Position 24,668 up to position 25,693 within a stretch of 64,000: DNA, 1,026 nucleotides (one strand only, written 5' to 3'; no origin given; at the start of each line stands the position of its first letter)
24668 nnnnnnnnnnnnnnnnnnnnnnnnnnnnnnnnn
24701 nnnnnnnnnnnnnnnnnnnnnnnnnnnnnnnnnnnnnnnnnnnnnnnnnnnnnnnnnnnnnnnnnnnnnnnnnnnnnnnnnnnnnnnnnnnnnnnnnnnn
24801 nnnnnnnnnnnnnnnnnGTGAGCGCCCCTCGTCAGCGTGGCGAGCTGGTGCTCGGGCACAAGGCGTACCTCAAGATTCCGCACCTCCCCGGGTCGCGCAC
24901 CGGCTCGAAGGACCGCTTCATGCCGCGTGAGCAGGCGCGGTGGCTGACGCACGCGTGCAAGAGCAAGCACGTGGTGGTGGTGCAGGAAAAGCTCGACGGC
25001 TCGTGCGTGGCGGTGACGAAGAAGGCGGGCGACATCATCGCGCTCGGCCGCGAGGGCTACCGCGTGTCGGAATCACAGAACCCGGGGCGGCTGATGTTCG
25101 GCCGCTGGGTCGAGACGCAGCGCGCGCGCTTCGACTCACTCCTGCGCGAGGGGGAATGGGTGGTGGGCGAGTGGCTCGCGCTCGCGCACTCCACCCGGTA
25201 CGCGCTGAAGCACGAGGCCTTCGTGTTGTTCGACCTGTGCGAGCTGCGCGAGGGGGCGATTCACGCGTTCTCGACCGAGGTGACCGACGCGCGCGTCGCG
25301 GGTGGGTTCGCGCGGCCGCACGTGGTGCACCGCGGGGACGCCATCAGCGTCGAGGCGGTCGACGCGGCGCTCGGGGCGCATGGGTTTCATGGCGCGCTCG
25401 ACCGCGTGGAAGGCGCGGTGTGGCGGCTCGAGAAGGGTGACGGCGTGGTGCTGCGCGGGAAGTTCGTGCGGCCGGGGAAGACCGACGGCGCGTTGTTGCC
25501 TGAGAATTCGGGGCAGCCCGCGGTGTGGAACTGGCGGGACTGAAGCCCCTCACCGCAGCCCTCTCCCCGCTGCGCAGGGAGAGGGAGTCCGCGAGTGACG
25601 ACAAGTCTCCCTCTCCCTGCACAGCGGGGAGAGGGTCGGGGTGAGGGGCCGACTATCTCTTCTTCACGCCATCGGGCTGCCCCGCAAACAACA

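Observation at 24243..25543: DUF99 protein translationally coupled to a small KxDG adenylyltransferase (RNA-ligase-like): possible nucleic-acid repair/processing pair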

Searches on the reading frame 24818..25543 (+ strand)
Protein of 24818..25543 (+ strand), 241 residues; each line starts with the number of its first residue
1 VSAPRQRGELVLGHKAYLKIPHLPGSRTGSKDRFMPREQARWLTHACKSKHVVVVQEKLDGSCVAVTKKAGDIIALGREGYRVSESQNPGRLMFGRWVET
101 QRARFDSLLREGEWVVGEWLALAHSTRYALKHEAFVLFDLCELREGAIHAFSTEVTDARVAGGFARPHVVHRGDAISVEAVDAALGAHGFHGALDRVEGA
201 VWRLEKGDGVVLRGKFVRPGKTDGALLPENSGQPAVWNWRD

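Call 3: search_protein_families(library=pfam, proteins=[window:24818-25543:+], max_evalue=0.1)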
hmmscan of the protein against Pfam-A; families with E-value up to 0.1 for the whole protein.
window:24818-25543:+ (241 aa): 2 families
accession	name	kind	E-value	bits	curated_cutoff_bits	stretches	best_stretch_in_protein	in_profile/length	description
PF09414.15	RNA_ligase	-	1.1e-13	52.2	27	1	53-207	3-160/171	RNA ligase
PF21571.2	ArgZ-like_C_1st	-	0.078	13.4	27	0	52-89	22-60/84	Arginine dihydrolase ArgZ-like, C-terminal, first region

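Call 4: search_protein_families(library=ncbifam, proteins=[window:24818-25543:+], max_evalue=0.1)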
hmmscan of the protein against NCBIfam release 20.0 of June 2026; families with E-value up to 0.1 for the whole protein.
window:24818-25543:+ (241 aa): 2 families
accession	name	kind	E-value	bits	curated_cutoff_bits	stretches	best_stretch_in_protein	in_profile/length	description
TIGR03451.1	mycoS_dep_FDH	equivalog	0.038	12.8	512.9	1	109-183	76-150/358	S-(hydroxymethyl)mycothiol dehydrogenase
TIGR01209.1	TIGR01209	hypoth_equivalog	0.06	12.1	136.9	1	51-81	79-109/375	RNA ligase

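Call 5: search_protein_families(library=padloc, proteins=[window:24818-25543:+], max_evalue=0.1)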
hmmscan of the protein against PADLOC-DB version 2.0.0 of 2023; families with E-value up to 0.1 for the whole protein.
window:24818-25543:+ (241 aa): 0 families

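Call 8: search_solved_structures(query=window:24818-25543:+, max_evalue=1, show_alignments=2)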
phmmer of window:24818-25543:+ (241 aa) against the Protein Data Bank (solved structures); distinct sequences matched with E-value up to 1: 0.

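Call 12: find_homologous_proteins(query=window:24818-25543:+, max_evalue=0.001)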
Query window:24818-25543:+ (241 aa): 1827 proteins with E <= 0.001 among 2459 candidates; the best 120 are listed.
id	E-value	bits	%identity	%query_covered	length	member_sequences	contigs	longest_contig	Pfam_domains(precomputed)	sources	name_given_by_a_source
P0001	2.8e-160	550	100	100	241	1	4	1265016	PF09414.16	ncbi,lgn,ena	ncbi:MAG: RNA ligase family protein [Myxococcaceae bacterium]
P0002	1.4e-117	410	74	96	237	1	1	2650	PF09414.16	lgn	-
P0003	1.3e-100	354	67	98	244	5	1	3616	PF09414.16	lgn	-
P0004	2.3e-100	353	66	98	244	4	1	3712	PF09414.16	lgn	-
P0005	4.9e-100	352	67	98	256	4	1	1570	PF09414.16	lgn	-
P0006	1.5e-99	351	69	97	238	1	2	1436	PF09414.16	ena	-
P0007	1.6e-95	337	64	98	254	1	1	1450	PF09414.16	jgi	jgi:hypothetical protein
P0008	3.1e-94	333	63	95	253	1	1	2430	PF09414.16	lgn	-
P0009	1.4e-93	331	66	97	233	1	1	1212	PF09414.16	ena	-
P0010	1.1e-92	328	65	97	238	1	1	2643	PF09414.16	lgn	-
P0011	1.7e-92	327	67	97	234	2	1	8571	PF09414.16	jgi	jgi:RNA ligase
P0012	2.0e-92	327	62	98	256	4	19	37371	PF09414.16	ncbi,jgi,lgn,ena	jgi:hypothetical protein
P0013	3.1e-91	323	65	95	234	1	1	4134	PF09414.16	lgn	-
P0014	5.3e-91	323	64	95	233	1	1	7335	PF09414.16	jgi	jgi:hypothetical protein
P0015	6.0e-91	322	64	97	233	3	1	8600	PF09414.16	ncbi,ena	-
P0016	1.4e-90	321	64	97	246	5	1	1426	PF09414.16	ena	-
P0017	1.4e-90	321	67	87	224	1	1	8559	PF09414.16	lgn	-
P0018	2.5e-90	320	63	98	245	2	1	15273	PF09414.16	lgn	-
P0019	2.6e-90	320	65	97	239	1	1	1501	PF09414.16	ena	-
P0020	5.2e-90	319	64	98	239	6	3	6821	PF09414.16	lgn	-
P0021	1.4e-89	318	65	95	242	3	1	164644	PF09414.16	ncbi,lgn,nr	ncbi:MAG: RNA ligase family protein [Archangium sp.]|nr:RNA ligase family protein [Archangium sp.]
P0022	1.1e-88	315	62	97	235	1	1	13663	PF09414.16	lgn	-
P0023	1.1e-88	315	62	98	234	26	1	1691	PF09414.16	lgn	-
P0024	4.7e-88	313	63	95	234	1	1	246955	PF09414.16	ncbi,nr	ncbi:MAG: hypothetical protein JNJ54_31515 [Myxococcaceae bacterium]|nr:hypothetical protein [Myxoco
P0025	1.4e-87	311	62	98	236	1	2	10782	PF09414.16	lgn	-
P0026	3.5e-87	310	61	97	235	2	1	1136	PF09414.16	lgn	-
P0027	4.3e-87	310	62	98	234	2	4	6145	PF09414.16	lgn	-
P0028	4.4e-87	310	63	98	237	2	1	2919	PF09414.16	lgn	-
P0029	6.3e-87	309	64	95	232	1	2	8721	PF09414.16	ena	-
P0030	1.4e-86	308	63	97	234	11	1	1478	PF09414.16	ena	-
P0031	3.4e-86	307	64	97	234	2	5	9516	PF09414.16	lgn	-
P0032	9.0e-86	305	62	97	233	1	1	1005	PF09414.16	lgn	-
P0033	1.8e-84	301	62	96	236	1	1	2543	PF09414.16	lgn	-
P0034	1.9e-83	298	62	97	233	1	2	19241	PF09414.16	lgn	-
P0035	4.2e-83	297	60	98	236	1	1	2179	PF09414.16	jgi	jgi:hypothetical protein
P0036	6.2e-83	296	62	95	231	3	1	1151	PF09414.16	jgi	jgi:hypothetical protein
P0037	1.8e-82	295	61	96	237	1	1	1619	PF09414.16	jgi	-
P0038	4.4e-82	293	59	96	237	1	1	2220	PF09414.16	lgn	-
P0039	1.2e-81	292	58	97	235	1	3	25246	PF09414.16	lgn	-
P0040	4.4e-81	290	57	98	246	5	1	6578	PF09414.16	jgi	-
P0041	6.6e-80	286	61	96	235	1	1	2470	PF09414.16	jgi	jgi:RNA ligase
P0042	2.3e-78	281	59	95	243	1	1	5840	PF09414.16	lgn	-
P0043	1.3e-76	276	59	95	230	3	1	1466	PF09414.16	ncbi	-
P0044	6.2e-76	273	60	95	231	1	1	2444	PF09414.16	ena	-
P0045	8.6e-76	273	57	95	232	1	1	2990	PF09414.16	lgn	-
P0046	1.1e-74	269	60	94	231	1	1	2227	PF09414.16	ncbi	-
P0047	1.4e-74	269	57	95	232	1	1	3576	PF09414.16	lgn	-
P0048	2.4e-74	268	57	95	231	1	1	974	PF09414.16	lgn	-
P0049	3.8e-74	267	59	94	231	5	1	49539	PF09414.16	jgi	-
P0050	1.3e-73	266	58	95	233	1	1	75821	PF09414.16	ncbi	-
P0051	3.6e-73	264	59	95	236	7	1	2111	PF09414.16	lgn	-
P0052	5.3e-73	264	57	95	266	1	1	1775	PF09414.16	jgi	jgi:hypothetical protein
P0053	1.6e-72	262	57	99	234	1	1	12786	PF09414.16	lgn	-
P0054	1.8e-72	262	57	95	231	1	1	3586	PF09414.16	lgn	-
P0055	9.1e-72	260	56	98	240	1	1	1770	PF09414.16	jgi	jgi:hypothetical protein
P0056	1.6e-71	259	57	95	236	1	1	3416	PF09414.16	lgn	-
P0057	5.6e-71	257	55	96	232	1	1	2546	PF09414.16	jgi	jgi:RNA ligase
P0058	7.4e-71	257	57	96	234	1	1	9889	PF09414.16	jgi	jgi:hypothetical protein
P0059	1.5e-70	256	58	95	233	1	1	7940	PF09414.16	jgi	jgi:RNA ligase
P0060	2.9e-70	255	56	98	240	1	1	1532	PF09414.16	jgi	jgi:hypothetical protein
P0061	6.5e-70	254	54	97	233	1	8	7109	PF09414.16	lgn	-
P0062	7.3e-70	253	54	99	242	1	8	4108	PF09414.16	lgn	-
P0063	2.0e-69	252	55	94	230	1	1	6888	PF09414.16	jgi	jgi:hypothetical protein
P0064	2.4e-69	252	56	96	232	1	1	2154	PF09414.16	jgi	jgi:RNA ligase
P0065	3.0e-69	251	55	96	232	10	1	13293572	PF09414.16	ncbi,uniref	ncbi:RNA ligase family protein [Sorangium sp. So ce128]|uniref:RNA ligase family protein n=1 Tax=Sor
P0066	3.3e-69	251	54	96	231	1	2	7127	PF09414.16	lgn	-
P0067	4.9e-69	251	54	96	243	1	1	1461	PF09414.16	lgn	-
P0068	6.7e-69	250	55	100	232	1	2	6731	PF09414.16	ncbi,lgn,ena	-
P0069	9.8e-69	250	55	96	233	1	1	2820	PF09414.16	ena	-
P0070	8.2e-68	247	55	97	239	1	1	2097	PF09414.16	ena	-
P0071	1.3e-67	246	55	95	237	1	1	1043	PF09414.16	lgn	-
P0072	1.8e-67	246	53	99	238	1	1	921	PF09414.16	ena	-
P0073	3.1e-67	245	52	99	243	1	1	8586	PF09414.16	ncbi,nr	ncbi:MAG: RNA ligase family protein [Myxococcaceae bacterium]|nr:RNA ligase family protein [Myxococc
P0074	4.1e-67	244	54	100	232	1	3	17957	PF09414.16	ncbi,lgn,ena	-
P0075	4.3e-67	244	54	96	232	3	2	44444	PF09414.16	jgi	jgi:RNA ligase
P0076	7.1e-67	244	54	96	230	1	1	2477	PF09414.16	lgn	-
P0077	1.3e-66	243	52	95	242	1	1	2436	PF09414.16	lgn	-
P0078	1.3e-66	243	55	96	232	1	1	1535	PF09414.16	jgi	jgi:hypothetical protein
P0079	1.3e-66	243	55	96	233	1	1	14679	PF09414.16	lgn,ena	-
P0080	5.3e-66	241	53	96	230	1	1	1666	PF09414.16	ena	-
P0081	9.9e-66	240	53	96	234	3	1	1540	PF09414.16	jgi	-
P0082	1.0e-65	240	54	96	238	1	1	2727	PF09414.16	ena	-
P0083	1.1e-65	240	52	99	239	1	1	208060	PF09414.16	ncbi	-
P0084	1.2e-65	240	53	95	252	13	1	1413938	PF09414.16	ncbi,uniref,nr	ncbi:RNA ligase family protein [Myxococcus sp. CA040A]|uniref:RNA ligase family protein n=1 Tax=Myxo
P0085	1.7e-65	239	61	77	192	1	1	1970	PF09414.16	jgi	jgi:hypothetical protein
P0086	2.5e-65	238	53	96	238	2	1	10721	PF09414.16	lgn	-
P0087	3.2e-65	238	53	95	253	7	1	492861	PF09414.16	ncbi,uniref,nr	ncbi:RNA ligase family protein [Myxococcus qinghaiensis]|uniref:RNA ligase family protein n=1 Tax=My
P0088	3.3e-65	238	53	96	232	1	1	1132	PF09414.16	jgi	jgi:hypothetical protein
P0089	3.4e-65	238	55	96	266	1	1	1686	PF09414.16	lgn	-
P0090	1.7e-64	236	53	95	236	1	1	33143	PF09414.16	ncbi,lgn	-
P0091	1.7e-64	236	52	96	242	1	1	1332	PF09414.16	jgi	jgi:hypothetical protein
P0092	1.7e-64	236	53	95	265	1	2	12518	PF09414.16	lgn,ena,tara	tara:strand:+ start:671 stop:1468 length:798 start_codon:yes stop_codon:yes gene_type:complete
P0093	3.7e-64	235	53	95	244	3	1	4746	PF09414.16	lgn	-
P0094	9.6e-64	233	51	96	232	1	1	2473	PF09414.16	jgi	jgi:hypothetical protein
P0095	1.2e-63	233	56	93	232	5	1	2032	PF09414.16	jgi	-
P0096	1.3e-63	233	52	96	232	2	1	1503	PF09414.16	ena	-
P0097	1.5e-63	233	54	95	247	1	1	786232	PF09414.16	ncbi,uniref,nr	ncbi:RNA ligase family protein [Myxococcus stipitatus]|uniref:RNA ligase family protein n=1 Tax=Myxo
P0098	2.2e-63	232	52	98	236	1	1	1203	PF09414.16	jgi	jgi:hypothetical protein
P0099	2.5e-63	232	53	95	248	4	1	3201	PF09414.16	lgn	-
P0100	2.8e-63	232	52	96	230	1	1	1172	PF09414.16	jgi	jgi:hypothetical protein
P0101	2.9e-63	232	52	95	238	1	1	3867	PF09414.16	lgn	-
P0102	3.6e-63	231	53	93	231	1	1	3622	PF09414.16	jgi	jgi:hypothetical protein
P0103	5.1e-63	231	53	95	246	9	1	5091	PF09414.16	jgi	jgi:hypothetical protein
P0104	5.4e-63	231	52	95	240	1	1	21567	PF09414.16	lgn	-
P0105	1.0e-62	230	53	95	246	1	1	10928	PF09414.16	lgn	-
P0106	1.0e-62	230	52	95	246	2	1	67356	PF09414.16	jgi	jgi:hypothetical protein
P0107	1.4e-62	229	54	96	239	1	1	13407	PF09414.16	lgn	-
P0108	1.5e-62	229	53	95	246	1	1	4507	PF09414.16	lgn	-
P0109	2.3e-62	229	55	95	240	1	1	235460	PF09414.16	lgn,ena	-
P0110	3.4e-62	228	51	95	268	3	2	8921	PF09414.16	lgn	-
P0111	4.3e-62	228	52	95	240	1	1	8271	PF09414.16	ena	-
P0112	9.1e-62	227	52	100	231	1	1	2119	PF09414.16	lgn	-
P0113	9.2e-62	227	53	93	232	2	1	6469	PF09414.16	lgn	-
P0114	1.4e-61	226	53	93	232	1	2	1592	PF09414.16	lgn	-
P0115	1.5e-61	226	50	96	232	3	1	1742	PF09414.16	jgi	jgi:hypothetical protein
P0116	2.2e-61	226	51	95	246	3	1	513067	PF09414.16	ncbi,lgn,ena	-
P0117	3.1e-61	225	51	95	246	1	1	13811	PF09414.16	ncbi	ncbi:MAG TPA: RNA ligase family protein [Myxococcaceae bacterium]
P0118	6.0e-61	224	51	95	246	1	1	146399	PF09414.16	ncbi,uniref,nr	ncbi:RNA ligase family protein [Hyalangium rubrum]|uniref:RNA ligase family protein n=1 Tax=Hyalangi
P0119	6.2e-61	224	52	95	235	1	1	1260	PF09414.16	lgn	-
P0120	8.1e-61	224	52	93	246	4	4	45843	PF09414.16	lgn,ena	-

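Call 15: find_related_loci(query=A1, collection=genome_contigs, flank=4000)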
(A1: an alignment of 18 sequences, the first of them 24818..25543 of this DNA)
Query A1 (241 aa) in genome_contigs; peptide patterns used: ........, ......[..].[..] (x = any residue, [..] = any of these).
184 stretches matched a pattern; 111 encode a relative of the query (tblastn E <= 1e-3); the best 80 are kept; 80 distinct loci.
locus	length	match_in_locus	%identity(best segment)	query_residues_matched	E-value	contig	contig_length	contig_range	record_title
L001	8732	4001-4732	67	1-241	1e-104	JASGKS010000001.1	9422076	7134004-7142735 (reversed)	MAG: Archangium sp. isolate 5N606 JMF-2111-06-0005.ont.bin.606_0, whole genome shotgun sequence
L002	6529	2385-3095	66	7-241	9e-103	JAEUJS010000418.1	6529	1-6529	MAG: Archangium sp. isolate new MAG-75 k141_242162, whole genome shotgun sequence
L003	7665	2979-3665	64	9-241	3e-94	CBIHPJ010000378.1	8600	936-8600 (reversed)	MAG TPA_asm: uncultured Myxococcales bacterium isolate SRR18156209_binner23_Refined_20 genome assembly, contig: ERZ27336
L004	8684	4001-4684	64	10-241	7e-93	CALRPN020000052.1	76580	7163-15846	MAG: Archangium gephyra isolate JJ-KV9-13-1-m1-bin299 genome assembly, contig: JJ-KV9-13-C73, whole genome shotgun seque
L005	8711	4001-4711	63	4-241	1e-92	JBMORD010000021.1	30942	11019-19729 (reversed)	MAG: Myxococcota bacterium isolate Betzabe_MAG171 MAG171_21, whole genome shotgun sequence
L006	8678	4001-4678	65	12-241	2e-92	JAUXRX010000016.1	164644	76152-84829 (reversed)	MAG: Archangium sp. isolate C12_metabat.bin.17_sub C12_k141_196609, whole genome shotgun sequence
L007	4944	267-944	63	12-241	2e-91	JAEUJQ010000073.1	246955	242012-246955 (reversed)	MAG: Myxococcaceae bacterium isolate new MAG-73 k141_4080918, whole genome shotgun sequence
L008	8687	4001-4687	62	9-241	2e-90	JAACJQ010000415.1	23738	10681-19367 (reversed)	MAG: Archangiaceae bacterium isolate LZH k87_871354, whole genome shotgun sequence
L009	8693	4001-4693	62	7-241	1e-89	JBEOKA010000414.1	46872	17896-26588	MAG: Myxococcaceae bacterium isolate mt_II.5 NODE_153_length_46872_cov_7.139351, whole genome shotgun sequence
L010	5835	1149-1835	62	9-241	7e-88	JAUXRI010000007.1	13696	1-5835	MAG: Myxococcales bacterium isolate C12_maxbin.062_sub C12_k141_550739, whole genome shotgun sequence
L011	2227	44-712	60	12-238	2e-80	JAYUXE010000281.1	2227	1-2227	MAG: Archangiaceae bacterium isolate GL132_DN_concoct_262 GL132_DN_concoct_262_280, whole genome shotgun sequence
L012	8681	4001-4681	55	9-240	2e-70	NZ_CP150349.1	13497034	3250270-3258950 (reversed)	Sorangium sp. So ce726 chromosome, complete genome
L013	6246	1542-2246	52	2-240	1e-70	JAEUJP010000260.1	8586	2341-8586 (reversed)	MAG: Myxococcaceae bacterium isolate new MAG-72 k141_4168213, whole genome shotgun sequence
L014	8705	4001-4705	52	1-239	2e-69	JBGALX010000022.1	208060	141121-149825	MAG: Myxococcaceae bacterium isolate MAG_AAO_H10.48 AAOH10-48_opera_contig_313, whole genome shotgun sequence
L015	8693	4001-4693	55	12-240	5e-69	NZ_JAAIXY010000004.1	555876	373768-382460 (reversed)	Myxococcus eversor strain AB053B NODE_4_length_555876_cov_13.4452, whole genome shotgun sequence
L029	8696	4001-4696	49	6-239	6e-63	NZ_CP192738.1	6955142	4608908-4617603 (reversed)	Hahella sp. NBU794 chromosome, complete genome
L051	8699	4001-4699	48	1-239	2e-55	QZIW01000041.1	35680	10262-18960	MAG: Ammonifex sp. isolate SURF_55 Ga0104751_1001767, whole genome shotgun sequence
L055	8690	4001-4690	44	7-239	5e-53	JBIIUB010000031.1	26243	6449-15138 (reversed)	MAG: Terrimicrobiaceae bacterium isolate ME2004-08-06_3300043437_group2_bin143 Rohwer_bin2585_scaffold_1192_c1, whole ge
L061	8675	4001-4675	47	12-238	2e-52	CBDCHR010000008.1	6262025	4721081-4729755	MAG: Cyclobacteriaceae bacterium isolate f0bda704-0092-420b-8c8c-99a94aecc3c0 genome assembly, contig: contig_6, whole g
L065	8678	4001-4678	48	12-240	4e-52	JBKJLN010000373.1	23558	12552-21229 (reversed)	MAG: Acidimicrobiales bacterium isolate ant_bin.289 k117_2042845, whole genome shotgun sequence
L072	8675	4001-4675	47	12-240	6e-51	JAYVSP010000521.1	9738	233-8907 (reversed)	MAG: Planctomyces sp. isolate GL74_DN_concoct_38_sub GL74_DN_concoct_38_sub_520, whole genome shotgun sequence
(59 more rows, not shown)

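Call 21: find_encoding_contigs(protein=P0084, flank=6000, max_places=3)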
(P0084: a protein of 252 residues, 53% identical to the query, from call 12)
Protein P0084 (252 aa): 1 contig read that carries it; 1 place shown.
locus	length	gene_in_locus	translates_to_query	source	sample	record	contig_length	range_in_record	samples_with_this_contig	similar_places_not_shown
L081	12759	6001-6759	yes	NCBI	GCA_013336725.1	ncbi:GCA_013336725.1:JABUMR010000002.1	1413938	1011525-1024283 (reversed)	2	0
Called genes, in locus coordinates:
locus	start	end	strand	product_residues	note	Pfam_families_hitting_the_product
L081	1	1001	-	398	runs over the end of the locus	PF00027:cNMP_binding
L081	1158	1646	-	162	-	PF00254:FKBP_C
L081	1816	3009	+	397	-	PF00149:Metallophos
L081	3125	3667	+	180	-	PF04542:Sigma70_r2, PF08281:Sigma70_r4_2, PF04545:Sigma70_r4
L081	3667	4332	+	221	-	-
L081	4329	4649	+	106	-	PF18354:SH3_18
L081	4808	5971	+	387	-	PF13416:SBP_bac_8 (faint)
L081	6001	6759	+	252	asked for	PF09414:RNA_ligase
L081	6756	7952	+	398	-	PF01725:Ham1p_like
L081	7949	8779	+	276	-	PF08843:AbiEii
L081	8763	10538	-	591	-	-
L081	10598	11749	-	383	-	PF01594:AI-2E_transport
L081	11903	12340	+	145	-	-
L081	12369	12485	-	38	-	-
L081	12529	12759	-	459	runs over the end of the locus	PF03576:Peptidase_S58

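Call 22: find_encoding_contigs(protein=P0001, flank=8000, max_places=3)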
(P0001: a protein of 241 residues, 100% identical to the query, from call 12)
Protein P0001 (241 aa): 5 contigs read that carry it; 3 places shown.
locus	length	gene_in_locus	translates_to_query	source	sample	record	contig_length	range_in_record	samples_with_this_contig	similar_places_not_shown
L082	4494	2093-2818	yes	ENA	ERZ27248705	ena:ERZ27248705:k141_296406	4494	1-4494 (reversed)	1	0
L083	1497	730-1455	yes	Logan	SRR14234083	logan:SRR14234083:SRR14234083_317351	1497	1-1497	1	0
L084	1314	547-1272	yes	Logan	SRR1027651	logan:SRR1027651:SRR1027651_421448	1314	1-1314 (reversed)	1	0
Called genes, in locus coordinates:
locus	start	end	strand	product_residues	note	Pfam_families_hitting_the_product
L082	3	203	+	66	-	?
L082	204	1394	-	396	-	PF00155:Aminotran_1_2, PF00266:Aminotran_5 (weak), PF01053:Cys_Met_Meta_PP (weak), PF01041:DegT_DnrJ_EryC1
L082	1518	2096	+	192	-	PF01949:Endo_dU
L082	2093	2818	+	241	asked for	PF09414:RNA_ligase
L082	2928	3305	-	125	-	-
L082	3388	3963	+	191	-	PF00440:TetR_N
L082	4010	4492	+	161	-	?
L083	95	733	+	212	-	PF01949:Endo_dU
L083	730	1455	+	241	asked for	PF09414:RNA_ligase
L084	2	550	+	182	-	?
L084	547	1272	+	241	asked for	PF09414:RNA_ligase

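Call 30: search_protein_families(library=pfam, proteins=[L029:2463-3071:+, L029:3140-3892:+, L081:7949-8779:+, L081:6756-7952:+], max_evalue=1)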
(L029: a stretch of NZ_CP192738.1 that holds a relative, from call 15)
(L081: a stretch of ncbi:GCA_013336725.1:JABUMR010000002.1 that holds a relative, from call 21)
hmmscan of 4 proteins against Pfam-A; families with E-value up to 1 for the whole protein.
L029:2463-3071:+ (203 aa): 1 family
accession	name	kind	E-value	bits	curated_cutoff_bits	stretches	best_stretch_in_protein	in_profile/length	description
PF11340.13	DUF3142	-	0.11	12.9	30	1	97-126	48-77/202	Protein of unknown function (DUF3142)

L029:3140-3892:+ (251 aa): 2 families
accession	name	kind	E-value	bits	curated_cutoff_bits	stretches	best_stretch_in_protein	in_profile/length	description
PF08843.17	AbiEii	-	1.1e-18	68.5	22.5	1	7-231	2-227/238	Nucleotidyl transferase AbiEii toxin, Type IV TA system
PF10706.15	Aminoglyc_resit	-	0.014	16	21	1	19-79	15-76/149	Aminoglycoside-2''-adenylyltransferase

L081:7949-8779:+ (276 aa): 1 family
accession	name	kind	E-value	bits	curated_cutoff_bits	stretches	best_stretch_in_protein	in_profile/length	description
PF08843.17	AbiEii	-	1.9e-31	110.3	22.5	1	14-238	2-229/238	Nucleotidyl transferase AbiEii toxin, Type IV TA system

L081:6756-7952:+ (398 aa): 1 family
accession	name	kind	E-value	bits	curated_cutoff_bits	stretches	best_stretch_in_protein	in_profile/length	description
PF01725.21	Ham1p_like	-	2.5e-15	57.3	22.5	1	5-168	2-168/186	Ham1 family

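Call 41: search_solved_structures(query=A1, max_evalue=10, show_alignments=3)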
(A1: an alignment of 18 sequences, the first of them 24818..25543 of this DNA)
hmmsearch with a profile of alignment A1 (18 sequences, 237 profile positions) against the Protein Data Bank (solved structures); distinct sequences matched with E-value up to 10: 18.
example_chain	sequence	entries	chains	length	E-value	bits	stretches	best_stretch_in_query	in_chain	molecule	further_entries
6vt4_A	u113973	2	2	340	0.067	15.7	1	38-141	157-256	RNA Ligase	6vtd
6vt5_A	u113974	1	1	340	0.084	15.4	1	42-141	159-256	RNA Ligase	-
6vt3_A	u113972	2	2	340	0.085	15.4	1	42-141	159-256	RNA Ligase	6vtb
5cot_A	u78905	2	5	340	0.086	15.4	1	42-141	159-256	Naegleria gruberi RNA ligase | RNA ligase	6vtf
6vt8_A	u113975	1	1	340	0.095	15.2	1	42-139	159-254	RNA Ligase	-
7fh3_A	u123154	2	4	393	0.14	14.7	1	54-185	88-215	Bifunctional 3'-phosphoadenosine 5'-phosphosulfate synthase 2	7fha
6vt9_A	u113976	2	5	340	0.19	14.3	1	42-100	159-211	RNA ligase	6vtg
6k5g_A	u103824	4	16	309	0.31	13.6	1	61-155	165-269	Uridine phosphorylase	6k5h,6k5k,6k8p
8uce_A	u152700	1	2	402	0.6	12.6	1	40-78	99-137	ATP dependent DNA ligase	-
8ucf_A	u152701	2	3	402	0.62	12.6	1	40-78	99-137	ATP dependent DNA ligase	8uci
1k6y_A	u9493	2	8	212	0.72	12.4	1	146-230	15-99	Integrase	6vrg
8usy_A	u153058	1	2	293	0.94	12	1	143-230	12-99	Integrase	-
8v9c_A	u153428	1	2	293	0.94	12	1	143-230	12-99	Integrase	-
8v0z_A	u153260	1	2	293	0.95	12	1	143-230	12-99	Integrase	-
6vt0_A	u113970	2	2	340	1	11.9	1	42-141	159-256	RNA Ligase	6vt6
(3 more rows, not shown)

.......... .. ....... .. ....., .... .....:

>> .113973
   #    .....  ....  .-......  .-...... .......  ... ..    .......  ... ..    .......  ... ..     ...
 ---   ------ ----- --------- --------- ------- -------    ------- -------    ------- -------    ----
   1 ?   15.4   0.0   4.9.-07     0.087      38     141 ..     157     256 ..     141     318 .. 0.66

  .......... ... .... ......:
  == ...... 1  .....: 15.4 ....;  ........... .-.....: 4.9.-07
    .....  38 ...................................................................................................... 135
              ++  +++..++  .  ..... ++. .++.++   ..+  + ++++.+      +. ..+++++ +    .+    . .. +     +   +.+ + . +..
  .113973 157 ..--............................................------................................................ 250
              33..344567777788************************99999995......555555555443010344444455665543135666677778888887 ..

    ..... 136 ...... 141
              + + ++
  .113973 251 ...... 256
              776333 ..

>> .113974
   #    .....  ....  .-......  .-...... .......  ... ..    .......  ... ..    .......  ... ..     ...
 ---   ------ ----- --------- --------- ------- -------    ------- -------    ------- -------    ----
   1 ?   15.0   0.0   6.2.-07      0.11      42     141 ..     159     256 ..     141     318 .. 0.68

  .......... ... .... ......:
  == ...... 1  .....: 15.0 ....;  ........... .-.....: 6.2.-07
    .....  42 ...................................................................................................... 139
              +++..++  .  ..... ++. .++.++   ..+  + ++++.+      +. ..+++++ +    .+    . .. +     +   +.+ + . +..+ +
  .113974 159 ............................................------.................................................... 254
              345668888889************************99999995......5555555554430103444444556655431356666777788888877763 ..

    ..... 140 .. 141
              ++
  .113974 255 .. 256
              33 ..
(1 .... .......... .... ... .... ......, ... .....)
